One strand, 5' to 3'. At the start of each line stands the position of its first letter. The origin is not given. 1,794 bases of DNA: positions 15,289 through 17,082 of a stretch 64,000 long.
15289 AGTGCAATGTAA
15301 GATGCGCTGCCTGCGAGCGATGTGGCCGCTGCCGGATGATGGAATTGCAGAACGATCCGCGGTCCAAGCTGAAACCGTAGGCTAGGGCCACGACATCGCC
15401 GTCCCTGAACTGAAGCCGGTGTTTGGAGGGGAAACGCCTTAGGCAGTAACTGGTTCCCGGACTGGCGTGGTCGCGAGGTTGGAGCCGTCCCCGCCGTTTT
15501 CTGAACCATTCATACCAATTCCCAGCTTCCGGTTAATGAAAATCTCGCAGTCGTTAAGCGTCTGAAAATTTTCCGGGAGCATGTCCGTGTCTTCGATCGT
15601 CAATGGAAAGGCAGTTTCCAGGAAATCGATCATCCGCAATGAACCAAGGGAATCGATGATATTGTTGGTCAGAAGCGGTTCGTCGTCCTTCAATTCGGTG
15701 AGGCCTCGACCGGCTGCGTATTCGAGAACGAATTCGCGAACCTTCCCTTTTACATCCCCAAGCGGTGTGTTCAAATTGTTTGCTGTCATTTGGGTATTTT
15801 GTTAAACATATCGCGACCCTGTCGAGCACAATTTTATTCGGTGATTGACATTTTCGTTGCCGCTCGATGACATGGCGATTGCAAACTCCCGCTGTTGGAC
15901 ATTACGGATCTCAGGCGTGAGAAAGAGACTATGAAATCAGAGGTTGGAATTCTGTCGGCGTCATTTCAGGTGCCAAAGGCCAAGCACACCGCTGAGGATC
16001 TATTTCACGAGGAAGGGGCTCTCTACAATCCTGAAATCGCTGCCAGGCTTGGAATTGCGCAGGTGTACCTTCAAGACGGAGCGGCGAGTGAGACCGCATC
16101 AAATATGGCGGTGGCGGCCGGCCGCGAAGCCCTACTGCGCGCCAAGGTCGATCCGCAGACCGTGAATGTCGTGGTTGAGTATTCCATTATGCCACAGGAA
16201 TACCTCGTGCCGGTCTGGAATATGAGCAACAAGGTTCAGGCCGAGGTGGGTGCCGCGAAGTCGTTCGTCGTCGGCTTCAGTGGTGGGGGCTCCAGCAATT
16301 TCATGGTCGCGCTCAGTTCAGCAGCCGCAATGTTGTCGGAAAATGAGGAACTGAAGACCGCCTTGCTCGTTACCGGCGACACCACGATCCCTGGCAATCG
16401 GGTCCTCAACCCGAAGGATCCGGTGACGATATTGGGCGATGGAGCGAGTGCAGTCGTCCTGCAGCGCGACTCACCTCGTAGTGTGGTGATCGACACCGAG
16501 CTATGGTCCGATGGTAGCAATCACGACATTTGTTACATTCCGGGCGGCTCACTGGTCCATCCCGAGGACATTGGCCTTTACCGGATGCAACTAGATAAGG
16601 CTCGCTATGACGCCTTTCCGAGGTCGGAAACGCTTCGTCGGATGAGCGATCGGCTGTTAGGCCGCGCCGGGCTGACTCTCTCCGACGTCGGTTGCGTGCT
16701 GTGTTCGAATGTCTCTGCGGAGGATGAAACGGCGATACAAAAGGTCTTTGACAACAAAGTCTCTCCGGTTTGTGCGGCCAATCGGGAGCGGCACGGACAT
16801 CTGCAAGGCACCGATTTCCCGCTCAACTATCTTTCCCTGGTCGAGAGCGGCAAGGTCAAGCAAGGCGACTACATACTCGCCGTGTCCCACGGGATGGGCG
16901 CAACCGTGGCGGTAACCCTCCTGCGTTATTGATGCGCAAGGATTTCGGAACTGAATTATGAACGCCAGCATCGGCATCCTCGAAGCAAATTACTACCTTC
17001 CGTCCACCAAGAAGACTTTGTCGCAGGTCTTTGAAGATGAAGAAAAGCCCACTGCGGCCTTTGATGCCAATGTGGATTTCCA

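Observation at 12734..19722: Compact halogenase-rich lipid/polyketide-like cluster: 2 flavin halogenases, 2 KAS III-like enzymes, ACP and an LpxL-type acyltransferase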

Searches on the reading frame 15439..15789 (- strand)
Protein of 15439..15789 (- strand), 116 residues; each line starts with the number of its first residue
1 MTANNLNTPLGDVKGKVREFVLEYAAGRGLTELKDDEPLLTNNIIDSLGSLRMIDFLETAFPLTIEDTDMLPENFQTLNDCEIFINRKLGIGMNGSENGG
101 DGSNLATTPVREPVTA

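Call 8: search_protein_families(library=pfam, proteins=[window:15439-15789:-], max_evalue=0.01)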
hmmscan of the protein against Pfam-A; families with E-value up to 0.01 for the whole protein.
window:15439-15789:- (116 aa): 0 families

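Call 9: search_protein_families(library=ncbifam, proteins=[window:15439-15789:-], max_evalue=0.01)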
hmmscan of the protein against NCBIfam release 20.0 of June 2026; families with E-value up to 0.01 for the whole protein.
window:15439-15789:- (116 aa): 2 families
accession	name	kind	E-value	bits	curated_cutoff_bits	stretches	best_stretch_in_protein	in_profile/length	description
NF052616.1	ACP_for_OlsHI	equivalog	4.6e-09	36.5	130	1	12-80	3-72/83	ornithine lipid biosynthesis acyl carrier protein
NF058660.1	cispen_ACP_AmcB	equivalog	6.9e-07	29.4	80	1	32-87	22-77/80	cispentacin biosynthesis acyl carrier protein AmcB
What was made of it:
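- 15439..15789 (-): Dedicated acyl carrier protein (116 aa) with a DSL phosphopantetheine site. NCBIfam weak ACP hits, 36.5 and 29.4 bits (call 9).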

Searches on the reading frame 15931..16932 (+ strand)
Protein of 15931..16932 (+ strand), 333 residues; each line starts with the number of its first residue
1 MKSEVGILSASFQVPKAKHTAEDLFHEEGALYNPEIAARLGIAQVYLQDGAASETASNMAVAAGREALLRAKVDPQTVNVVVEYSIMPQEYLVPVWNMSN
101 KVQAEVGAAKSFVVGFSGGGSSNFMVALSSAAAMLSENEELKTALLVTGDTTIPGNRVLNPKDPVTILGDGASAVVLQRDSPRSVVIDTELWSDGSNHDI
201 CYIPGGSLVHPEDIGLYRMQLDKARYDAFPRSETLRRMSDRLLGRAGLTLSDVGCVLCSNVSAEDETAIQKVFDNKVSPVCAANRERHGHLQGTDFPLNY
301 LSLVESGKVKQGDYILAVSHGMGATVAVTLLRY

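Call 8: search_protein_families(library=pfam, proteins=[window:15931-16932:+], max_evalue=0.01)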
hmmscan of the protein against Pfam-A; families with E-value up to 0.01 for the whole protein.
window:15931-16932:+ (333 aa): 2 families
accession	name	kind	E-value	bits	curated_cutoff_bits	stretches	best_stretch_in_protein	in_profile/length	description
PF08545.16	ACP_syn_III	-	8e-09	35.7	24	1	121-195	7-80/80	3-Oxoacyl-[acyl-carrier-protein (ACP)] synthase III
PF08541.16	ACP_syn_III_C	-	2.5e-08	34.4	26.6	1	244-333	2-90/90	3-Oxoacyl-[acyl-carrier-protein (ACP)] synthase III C terminal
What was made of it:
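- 15931..16932 (+): KAS1: a KAS III-like protein without a conserved nucleophile (Ser121 here). It is probably the non-catalytic partner of KAS2. It keeps His290 and Asp295. Pfam ACP_syn_III and ACP_syn_III_C (call 8).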

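Call 9: search_protein_families(library=ncbifam, proteins=[window:15931-16932:+], max_evalue=0.01)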
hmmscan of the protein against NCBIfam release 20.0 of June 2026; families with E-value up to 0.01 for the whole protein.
window:15931-16932:+ (333 aa): 10 families
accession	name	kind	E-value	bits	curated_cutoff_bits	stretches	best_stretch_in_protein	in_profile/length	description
NF005308.0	PRK06840.1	equivalog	1.1e-31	110.1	315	1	2-333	2-335/339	3-oxoacyl-ACP synthase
NF006829.0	PRK09352.1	subfamily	9.1e-24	84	249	1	36-332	35-320/322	beta-ketoacyl-ACP synthase 3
TIGR00747.1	fabH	subfamily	4.3e-22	78.6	292.1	1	7-332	5-321/322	beta-ketoacyl-ACP synthase III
NF005541.0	PRK07204.1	equivalog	1.2e-17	64.3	402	1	2-333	2-329/329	beta-ketoacyl-ACP synthase III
NF004623.0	PRK05963.1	equivalog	5.4e-12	45.6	437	1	31-331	31-326/328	beta-ketoacyl-ACP synthase III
NF005703.0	PRK07515.1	equivalog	6.5e-05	22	304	1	55-183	95-216/373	beta-ketoacyl-ACP synthase III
NF003274.0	PRK04262.1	equivalog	6.7e-05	22.1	244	1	4-152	2-143/347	hydroxymethylglutaryl-CoA synthase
NF009519.0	PRK12880.1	equivalog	0.00023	20.6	436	1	41-212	47-208/353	beta-ketoacyl-ACP synthase III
NF006720.0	PRK09258.1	equivalog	0.00067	19.1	285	0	54-151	59-152/338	3-oxoacyl-ACP synthase III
NF042429.2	DHPHCoAsyn_DpgA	equivalog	0.0092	14.9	425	0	285-333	302-350/350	3,5-dihydroxyphenylacetyl-CoA synthase DpgA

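Call 22: search_solved_structures(query=window:15931-16932:+, max_evalue=0.00001, show_alignments=1)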
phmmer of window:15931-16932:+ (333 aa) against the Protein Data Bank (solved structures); distinct sequences matched with E-value up to 0.00001: 33.
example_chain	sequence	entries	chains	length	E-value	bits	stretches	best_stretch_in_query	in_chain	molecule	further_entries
2ebd_A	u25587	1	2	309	6.8e-17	64.6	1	51-333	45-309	3-oxoacyl-[acyl-carrier-protein] synthase 3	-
4dfe_A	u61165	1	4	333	6.8e-13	51.5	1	26-333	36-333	3-oxoacyl-[acyl-carrier-protein] synthase 3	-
4x9k_A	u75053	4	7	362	3.6e-12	49.1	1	54-327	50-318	3-oxoacyl-[acyl-carrier-protein] synthase 3 protein 2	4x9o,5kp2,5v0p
4wzu_A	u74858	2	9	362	7.2e-12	48.1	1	54-327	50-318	3-oxoacyl-[acyl-carrier-protein] synthase 3 protein 2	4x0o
8vd9_A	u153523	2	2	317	1.3e-11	47.2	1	4-331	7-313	Beta-ketoacyl-[acyl-carrier-protein] synthase III 1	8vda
4ryb_A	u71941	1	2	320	3e-11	46.1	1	33-333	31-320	3-oxoacyl-[acyl-carrier-protein] synthase 3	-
9ka5_A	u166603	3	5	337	3.5e-11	45.8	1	35-333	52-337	Beta-ketoacyl-[acyl-carrier-protein] synthase III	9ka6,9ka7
1hn9_A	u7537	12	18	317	3.9e-11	45.7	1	35-333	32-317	BETA-KETOACYL-ACYL CARRIER PROTEIN SYNTHASE III | 3-oxoacyl-[acyl-carrier-protein] synthase III | 3-oxoacyl-[acyl-carrier-protein] synthase 3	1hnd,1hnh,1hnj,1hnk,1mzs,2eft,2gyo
6x7r_A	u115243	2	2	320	4e-11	45.7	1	35-333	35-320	3-oxoacyl-[acyl-carrier-protein] synthase 3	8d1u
9ka2_A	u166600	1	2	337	4.7e-11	45.4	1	35-333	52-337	Beta-ketoacyl-[acyl-carrier-protein] synthase III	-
3il9_A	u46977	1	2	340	5e-11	45.4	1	35-333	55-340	3-oxoacyl-[acyl-carrier-protein] synthase 3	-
1ebl_A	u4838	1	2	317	3.2e-10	42.7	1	35-333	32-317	BETA-KETOACYL-ACP SYNTHASE III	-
9w96_A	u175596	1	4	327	5.4e-09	38.7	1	37-265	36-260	3-oxopimeloyl-[acyl-carrier-protein] synthase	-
9j6e_A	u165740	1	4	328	2.1e-08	36.7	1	37-265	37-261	3-oxopimeloyl-[acyl-carrier-protein] synthase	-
5bqs_A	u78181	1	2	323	2.3e-08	36.6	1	34-211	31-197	3-oxoacyl-[acyl-carrier-protein] synthase 3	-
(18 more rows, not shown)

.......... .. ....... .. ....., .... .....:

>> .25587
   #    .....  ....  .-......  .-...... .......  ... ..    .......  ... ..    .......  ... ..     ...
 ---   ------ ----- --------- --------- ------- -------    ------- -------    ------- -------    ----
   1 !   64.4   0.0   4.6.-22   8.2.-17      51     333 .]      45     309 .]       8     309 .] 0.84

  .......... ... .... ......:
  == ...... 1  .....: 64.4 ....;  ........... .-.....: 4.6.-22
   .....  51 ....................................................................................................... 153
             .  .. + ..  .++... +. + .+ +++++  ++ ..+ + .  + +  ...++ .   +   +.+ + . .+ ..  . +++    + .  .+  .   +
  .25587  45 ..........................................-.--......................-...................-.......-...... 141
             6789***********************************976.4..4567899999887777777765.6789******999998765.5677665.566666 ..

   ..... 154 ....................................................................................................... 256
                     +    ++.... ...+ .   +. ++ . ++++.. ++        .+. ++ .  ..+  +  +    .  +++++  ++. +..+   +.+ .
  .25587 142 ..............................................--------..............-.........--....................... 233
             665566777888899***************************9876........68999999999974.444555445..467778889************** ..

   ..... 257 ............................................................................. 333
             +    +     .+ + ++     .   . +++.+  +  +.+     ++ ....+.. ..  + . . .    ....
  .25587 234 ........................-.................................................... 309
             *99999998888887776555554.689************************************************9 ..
